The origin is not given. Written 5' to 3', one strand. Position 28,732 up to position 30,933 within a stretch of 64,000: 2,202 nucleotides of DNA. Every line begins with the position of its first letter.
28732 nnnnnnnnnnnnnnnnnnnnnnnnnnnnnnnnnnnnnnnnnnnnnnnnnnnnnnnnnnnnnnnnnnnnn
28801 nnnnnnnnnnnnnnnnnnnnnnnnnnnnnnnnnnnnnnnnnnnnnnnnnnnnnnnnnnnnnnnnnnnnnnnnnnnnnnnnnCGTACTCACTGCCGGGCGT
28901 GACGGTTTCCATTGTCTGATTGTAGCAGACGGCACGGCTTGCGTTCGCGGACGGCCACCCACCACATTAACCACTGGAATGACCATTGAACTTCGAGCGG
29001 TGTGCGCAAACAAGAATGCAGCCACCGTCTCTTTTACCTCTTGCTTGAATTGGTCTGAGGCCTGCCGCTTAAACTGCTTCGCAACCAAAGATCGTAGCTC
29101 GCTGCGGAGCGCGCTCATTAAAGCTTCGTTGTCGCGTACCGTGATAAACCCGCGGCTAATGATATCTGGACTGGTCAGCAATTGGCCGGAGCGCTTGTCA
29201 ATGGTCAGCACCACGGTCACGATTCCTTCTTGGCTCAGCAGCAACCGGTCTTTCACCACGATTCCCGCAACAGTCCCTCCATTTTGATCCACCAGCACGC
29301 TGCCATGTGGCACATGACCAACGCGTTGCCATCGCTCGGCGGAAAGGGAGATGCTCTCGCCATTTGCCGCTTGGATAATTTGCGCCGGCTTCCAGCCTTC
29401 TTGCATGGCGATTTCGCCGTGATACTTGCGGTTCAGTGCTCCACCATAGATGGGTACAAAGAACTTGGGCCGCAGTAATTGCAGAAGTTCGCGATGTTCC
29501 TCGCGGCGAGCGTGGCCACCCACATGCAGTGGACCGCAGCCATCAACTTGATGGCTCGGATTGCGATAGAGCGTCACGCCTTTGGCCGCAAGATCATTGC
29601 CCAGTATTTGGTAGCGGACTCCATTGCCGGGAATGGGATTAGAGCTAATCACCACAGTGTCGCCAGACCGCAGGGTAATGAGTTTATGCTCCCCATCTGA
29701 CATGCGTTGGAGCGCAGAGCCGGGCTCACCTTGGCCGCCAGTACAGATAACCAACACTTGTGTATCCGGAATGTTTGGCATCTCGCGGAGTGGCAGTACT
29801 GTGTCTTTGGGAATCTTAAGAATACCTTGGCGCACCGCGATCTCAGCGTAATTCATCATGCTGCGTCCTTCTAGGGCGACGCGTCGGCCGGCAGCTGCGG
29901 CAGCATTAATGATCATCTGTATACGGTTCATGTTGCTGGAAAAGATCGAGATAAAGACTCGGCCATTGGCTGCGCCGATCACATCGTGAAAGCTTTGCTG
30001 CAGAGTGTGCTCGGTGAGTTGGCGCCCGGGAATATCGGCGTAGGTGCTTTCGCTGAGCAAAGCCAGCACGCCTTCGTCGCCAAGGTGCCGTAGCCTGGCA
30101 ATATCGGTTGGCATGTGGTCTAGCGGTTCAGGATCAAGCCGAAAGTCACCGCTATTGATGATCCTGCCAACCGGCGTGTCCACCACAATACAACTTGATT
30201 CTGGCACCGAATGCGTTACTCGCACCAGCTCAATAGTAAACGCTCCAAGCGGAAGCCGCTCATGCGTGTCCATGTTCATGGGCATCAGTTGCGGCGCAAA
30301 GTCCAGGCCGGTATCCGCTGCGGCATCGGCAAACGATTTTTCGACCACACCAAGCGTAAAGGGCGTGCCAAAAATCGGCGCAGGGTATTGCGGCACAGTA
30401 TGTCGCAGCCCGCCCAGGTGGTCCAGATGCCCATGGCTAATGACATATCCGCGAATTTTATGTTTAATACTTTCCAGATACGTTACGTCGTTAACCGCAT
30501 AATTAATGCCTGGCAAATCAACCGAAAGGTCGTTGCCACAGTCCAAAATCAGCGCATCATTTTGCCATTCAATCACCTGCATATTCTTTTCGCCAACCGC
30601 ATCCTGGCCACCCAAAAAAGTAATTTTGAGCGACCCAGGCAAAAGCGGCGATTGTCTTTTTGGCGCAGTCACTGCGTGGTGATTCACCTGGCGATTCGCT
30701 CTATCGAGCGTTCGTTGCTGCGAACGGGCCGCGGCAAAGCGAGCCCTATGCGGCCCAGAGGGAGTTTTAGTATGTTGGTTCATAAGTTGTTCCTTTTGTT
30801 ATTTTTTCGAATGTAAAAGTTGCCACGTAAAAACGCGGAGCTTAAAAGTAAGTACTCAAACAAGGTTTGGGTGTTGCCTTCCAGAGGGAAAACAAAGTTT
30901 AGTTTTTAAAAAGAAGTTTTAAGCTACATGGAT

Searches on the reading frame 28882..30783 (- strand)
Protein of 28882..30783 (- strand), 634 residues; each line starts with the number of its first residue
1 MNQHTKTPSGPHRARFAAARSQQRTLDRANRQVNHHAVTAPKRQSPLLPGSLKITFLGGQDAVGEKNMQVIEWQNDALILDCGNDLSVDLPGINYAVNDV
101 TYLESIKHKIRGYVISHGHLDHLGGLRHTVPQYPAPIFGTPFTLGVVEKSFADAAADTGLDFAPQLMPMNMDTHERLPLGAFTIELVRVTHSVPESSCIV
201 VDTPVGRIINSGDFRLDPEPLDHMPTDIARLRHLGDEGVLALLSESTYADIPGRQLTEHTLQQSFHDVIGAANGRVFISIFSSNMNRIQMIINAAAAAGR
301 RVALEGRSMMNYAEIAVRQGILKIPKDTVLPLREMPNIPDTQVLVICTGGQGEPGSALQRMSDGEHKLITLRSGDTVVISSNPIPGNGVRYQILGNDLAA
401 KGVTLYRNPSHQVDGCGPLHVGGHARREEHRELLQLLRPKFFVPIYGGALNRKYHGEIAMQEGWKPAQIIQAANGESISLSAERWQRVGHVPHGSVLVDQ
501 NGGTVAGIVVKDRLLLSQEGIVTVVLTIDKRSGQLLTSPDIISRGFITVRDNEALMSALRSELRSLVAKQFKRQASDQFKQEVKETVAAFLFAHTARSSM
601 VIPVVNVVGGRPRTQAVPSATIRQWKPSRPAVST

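Call 55: search_protein_families(library=pfam, max_evalue=1e-8, proteins=[window:28882-30783:-])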
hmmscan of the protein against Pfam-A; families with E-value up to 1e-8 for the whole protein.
window:28882-30783:- (634 aa): 3 families
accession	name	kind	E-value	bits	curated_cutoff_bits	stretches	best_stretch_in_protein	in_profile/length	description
PF22505.1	RNase_J_b_CASP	-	3.1e-41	140.5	27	1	273-388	1-116/126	Ribonuclease J, beta-CASP domain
PF17770.6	RNase_J_C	-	1.4e-22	81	23.8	1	509-606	1-100/102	Ribonuclease J C-terminal domain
PF12706.13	Lactamase_B_2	-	5.5e-09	36.4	27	0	94-218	16-147/200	Beta-lactamase superfamily domain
